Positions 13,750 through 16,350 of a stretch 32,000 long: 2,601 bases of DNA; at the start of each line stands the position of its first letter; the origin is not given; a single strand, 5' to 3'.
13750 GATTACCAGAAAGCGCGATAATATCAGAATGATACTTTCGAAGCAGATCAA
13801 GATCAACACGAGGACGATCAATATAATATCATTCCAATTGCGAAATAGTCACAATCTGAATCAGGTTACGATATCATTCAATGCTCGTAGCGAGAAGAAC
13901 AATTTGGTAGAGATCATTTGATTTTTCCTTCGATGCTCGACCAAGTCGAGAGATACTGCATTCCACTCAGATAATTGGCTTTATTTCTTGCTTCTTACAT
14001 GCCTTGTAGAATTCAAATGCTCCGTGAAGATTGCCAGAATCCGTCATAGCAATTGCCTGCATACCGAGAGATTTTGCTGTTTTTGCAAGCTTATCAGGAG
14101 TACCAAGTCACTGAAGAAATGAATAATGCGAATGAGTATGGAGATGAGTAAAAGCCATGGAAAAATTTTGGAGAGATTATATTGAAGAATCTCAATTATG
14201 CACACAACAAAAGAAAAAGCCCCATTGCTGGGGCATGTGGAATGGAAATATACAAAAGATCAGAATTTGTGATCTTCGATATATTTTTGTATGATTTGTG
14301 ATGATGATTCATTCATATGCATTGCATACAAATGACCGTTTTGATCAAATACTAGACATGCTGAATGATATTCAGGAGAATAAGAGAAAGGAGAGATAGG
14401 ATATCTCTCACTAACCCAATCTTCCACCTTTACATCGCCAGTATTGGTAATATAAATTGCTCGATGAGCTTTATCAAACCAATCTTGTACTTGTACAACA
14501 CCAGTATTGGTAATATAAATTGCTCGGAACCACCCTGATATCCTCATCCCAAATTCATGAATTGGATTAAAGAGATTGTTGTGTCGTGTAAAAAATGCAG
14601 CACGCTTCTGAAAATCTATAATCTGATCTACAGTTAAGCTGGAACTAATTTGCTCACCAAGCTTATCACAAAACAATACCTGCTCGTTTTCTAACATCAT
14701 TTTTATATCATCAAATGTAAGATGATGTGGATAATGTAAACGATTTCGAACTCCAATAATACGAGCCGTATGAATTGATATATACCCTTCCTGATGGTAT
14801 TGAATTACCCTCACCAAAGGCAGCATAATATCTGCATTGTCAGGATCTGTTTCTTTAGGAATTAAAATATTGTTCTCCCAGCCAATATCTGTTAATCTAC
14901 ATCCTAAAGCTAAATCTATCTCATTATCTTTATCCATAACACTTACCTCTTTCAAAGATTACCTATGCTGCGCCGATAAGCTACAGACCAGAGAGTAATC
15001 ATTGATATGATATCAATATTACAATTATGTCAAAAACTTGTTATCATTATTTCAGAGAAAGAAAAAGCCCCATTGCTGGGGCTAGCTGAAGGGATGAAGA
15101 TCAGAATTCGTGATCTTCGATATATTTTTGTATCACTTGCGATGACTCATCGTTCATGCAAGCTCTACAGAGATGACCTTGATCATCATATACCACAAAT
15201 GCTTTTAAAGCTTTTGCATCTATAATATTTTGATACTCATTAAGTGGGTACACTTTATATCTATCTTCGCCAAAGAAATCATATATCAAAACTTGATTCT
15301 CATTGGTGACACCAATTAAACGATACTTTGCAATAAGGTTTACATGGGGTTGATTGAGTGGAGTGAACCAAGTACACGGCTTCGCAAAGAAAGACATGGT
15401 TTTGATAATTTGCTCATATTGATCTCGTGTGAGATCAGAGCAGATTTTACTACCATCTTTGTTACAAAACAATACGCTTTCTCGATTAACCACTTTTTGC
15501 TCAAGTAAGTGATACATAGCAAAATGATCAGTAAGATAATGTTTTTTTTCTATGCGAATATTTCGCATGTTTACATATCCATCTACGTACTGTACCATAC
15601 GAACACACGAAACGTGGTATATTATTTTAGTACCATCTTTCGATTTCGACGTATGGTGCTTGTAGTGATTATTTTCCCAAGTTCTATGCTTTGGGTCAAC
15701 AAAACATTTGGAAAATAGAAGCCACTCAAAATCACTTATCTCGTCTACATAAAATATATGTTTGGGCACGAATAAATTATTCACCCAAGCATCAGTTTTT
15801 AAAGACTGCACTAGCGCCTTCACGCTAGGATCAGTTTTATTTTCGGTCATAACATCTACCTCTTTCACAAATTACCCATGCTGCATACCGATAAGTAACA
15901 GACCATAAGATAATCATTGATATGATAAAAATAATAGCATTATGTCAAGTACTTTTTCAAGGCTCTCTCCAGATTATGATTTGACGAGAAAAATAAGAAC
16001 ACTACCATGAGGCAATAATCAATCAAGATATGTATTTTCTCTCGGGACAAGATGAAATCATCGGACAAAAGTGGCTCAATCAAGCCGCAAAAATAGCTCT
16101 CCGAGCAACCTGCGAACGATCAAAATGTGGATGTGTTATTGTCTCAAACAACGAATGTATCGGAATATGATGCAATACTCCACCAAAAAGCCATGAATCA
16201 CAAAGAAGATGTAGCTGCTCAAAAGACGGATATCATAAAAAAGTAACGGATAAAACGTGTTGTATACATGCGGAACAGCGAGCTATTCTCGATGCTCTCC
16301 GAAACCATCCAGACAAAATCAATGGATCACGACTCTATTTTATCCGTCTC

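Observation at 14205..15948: Two tandem paralogs behave as standard-code (UGA=stop) genes inside a UGA=Gly genome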

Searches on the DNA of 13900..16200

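Call 39: search_rna_families(source=window, start=13900, end=16200, threshold=evalue, max_evalue=5)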
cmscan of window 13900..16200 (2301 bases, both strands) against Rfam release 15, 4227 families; matches with E-value up to 5: 5.
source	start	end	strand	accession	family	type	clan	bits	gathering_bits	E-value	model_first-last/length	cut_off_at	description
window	15012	15128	-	RF02065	STnc340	Gene; sRNA;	-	22.1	80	4.1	1-130/130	no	Enterobacterial sRNA STnc340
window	15211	15292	-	RF00526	snoMe28S-U3344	Gene; snRNA; snoRNA; CD-box;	-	20.8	50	2.4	1-83/83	no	Small nucleolar RNA Me28S-U3344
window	15602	15625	+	RF00173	Hairpin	Gene; ribozyme;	-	18.3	65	2.3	23-46/52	no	Hairpin ribozyme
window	14606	14626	+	RF00612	SNORD75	Gene; snRNA; snoRNA; CD-box;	-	16.3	50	1.1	38-58/62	no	Small nucleolar RNA SNORD75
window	14526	14551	-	RF01309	sR60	Gene; snRNA; snoRNA; CD-box;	CL00132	14.9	50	4.4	1-55/55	no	Small nucleolar RNA sR60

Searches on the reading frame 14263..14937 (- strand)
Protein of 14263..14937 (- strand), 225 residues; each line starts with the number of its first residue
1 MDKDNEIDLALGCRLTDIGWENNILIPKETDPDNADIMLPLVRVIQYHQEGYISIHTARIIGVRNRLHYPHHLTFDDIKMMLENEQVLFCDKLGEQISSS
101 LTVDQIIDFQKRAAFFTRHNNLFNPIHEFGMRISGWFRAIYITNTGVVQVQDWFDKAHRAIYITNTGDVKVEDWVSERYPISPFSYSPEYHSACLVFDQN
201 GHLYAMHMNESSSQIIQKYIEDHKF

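Call 5: search_protein_families(library=pfam, proteins=[window:14263-14937:-], max_evalue=1)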
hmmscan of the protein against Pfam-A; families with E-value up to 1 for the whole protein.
seq(225 aa): 0 families

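Call 11: find_homologous_proteins(query=window:14263-14937:-, max_evalue=0.01)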
Query seq(225 aa) (225 aa): 1 proteins with E <= 0.01 among 93 candidates.
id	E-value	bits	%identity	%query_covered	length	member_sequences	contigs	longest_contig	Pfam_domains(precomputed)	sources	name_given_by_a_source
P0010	5.2e-151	519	99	100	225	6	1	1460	-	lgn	-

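Call 18: find_encoding_contigs(protein=P0010, flank=6000, max_places=4)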
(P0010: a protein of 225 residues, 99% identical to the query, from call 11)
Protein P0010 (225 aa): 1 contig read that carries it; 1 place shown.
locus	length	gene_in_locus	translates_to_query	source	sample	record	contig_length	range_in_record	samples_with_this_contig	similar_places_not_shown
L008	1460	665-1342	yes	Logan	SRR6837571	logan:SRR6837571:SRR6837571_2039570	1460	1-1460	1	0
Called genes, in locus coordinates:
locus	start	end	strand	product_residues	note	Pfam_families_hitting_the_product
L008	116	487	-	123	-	PF00383:dCMP_cyt_deam_1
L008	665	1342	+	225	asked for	-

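Call 67: predict_structure(alignment_id=A3)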
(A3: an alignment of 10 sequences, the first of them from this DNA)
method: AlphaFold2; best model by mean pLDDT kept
length: 225 residues; sequences in the alignment: 10
mean_pLDDT: 69.5   pTM: 0.68
mean pLDDT of the five models: 69.5, 68.2, 62.5, 56.3, 47.8
residues with pLDDT >= 90: 13; 70-90: 119; 50-70: 50; < 50: 43
segments of 3 or more residues with pLDDT < 50: 1-21, 35-37, 64-67, 174-184
pLDDT, mean of each block of 10 residues (from residue 1): 39 34 66 50 86 83 51 69 83 81 85 78 72 73 85 62 72 49 56 83 86 86 68
secondary structure, 60 per line:
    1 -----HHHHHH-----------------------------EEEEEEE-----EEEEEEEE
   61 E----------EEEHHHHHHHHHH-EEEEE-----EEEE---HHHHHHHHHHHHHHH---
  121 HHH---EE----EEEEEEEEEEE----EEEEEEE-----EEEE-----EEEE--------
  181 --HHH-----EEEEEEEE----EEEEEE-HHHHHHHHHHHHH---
elements in order: H6-11 E41-47 E53-61 E72-74 H75-84 E86-90 E96-99 H103-117 E133-143 E148-154 E160-163 E169-172 E191-198 E203-208 H210-222

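Call 70: fold_search(model_id=the predicted structure, library=pdb)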
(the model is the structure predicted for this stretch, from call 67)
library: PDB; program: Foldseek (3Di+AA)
matches with E <= 10: 1111; with E <= 0.001: 0
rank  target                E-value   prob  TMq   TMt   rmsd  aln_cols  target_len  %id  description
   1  2qf0_G                9.6e-02  0.13  0.16  0.18  18.4       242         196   10  Structure of the delta PDZ truncation of the DegS protease (released 2007-12-11)
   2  3lh3_G                9.6e-02  0.10  0.15  0.16  16.6       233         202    9  DFP modified DegS delta PDZ (released 2010-08-25)
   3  2qf0_C                1.2e-01  0.09  0.15  0.16  18.8       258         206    9  Structure of the delta PDZ truncation of the DegS protease (released 2007-12-11)
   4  4grh                  1.2e-01  0.08  0.12  0.07  20.2       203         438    7  Crystal structure of pabB of Stenotrophomonas maltophilia (released 2012-12-26)
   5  7qu9_C                1.3e-01  0.04  0.09  0.06  20.3       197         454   10  Structure of aminodeoxychorismate synthase component 1 (PabB) from Bacillus subtilis spizizenii. (released 2023-01-25)
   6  2rce_G                1.4e-01  0.11  0.15  0.16  17.2       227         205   12  DFP modified DegS delta PDZ (released 2007-12-11)
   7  7fj1_B                1.7e-01  0.11  0.14  0.07  16.3       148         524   14  Cryo-EM structure of pseudorabies virus C-capsid (released 2022-06-22)
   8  3lgv_C                2.1e-01  0.08  0.15  0.17  19.2       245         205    9  H198P mutant of the DegS-deltaPDZ protease (released 2010-08-25)
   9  2qf0_B                2.2e-01  0.09  0.16  0.17  18.5       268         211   11  Structure of the delta PDZ truncation of the DegS protease (released 2007-12-11)
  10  3lgv_B                2.2e-01  0.08  0.15  0.16  18.0       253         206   10  H198P mutant of the DegS-deltaPDZ protease (released 2010-08-25)
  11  3lgv_F                2.2e-01  0.08  0.16  0.16  18.2       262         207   10  H198P mutant of the DegS-deltaPDZ protease (released 2010-08-25)
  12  2rce_H                2.6e-01  0.08  0.15  0.17  18.4       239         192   11  DFP modified DegS delta PDZ (released 2007-12-11)
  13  7a8h_C                2.8e-01  0.06  0.11  0.11  19.5       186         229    9  rsGreen0.7-K206A-H148S in the green-on state (released 2021-02-17)
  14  2rce_F                2.9e-01  0.07  0.14  0.14  17.7       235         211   11  DFP modified DegS delta PDZ (released 2007-12-11)
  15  6nqv_D                2.9e-01  0.05  0.12  0.12  19.3       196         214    8  Crystal structure of fast switching M159T mutant of fluorescent protein Dronpa (Dronpa2), Y63(3-CH3Y) (released 2019-06-12)
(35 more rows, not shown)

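Call 71: fold_search(model_id=the predicted structure, library=viral)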
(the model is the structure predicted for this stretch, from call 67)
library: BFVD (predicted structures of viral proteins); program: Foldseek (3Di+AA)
matches with E <= 10: 907; with E <= 0.001: 0
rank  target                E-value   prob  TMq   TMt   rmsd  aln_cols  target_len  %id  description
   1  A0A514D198            2.2e-02  0.15  0.16  0.06  21.3       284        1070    9  RNA-dependent RNA polymerase (Fragment) [Picornavirales sp.]
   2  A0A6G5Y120            2.3e-02  0.14  0.13  0.15  21.2       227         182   10  (no name in the UniProt tables at hand)
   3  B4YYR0                2.8e-02  0.14  0.16  0.05  20.3       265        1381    9  Genome polyprotein (Fragment) [cardiovirus B2]
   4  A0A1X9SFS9            6.7e-02  0.10  0.15  0.13  25.6       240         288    8  Uncharacterized protein [Bacillus phage Flapjack]
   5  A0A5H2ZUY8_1          7.1e-02  0.03  0.09  0.04  23.0       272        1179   10  (no name in the UniProt tables at hand)
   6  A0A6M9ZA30            9.5e-02  0.12  0.15  0.06  18.7       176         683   12  (no name in the UniProt tables at hand)
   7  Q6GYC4                9.5e-02  0.07  0.16  0.10  22.1       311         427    8  Polyprotein (Fragment) [Foot-and-mouth disease virus serotype O]
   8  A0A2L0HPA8            1.3e-01  0.08  0.11  0.11  21.3       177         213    9  Uncharacterized protein [Microbacterium phage Ilzat]
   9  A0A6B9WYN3            1.5e-01  0.10  0.13  0.10  22.9       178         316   10  (no name in the UniProt tables at hand)
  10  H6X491                1.7e-01  0.06  0.09  0.15  17.6       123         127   10  Uncharacterized protein [Klebsiella phage vB_KleM_RaK2]
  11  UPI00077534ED         1.8e-01  0.07  0.15  0.16  18.9       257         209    9  (no name look-up for this kind of identifier)
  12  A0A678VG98            1.9e-01  0.57  0.18  0.48   7.2        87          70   10  Uncharacterized protein [Lactococcus phage vB_Llc_bIBBp6/4]
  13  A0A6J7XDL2            1.9e-01  0.12  0.16  0.09  18.0       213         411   11  Uncharacterized protein [uncultured Caudovirales phage]
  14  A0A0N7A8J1            1.9e-01  0.04  0.13  0.03  22.0       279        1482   10  (no name in the UniProt tables at hand)
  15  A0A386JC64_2          2.0e-01  0.14  0.14  0.05  16.3       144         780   12  Non-structural polyprotein (Fragment) [Marine RNA virus BC-8]
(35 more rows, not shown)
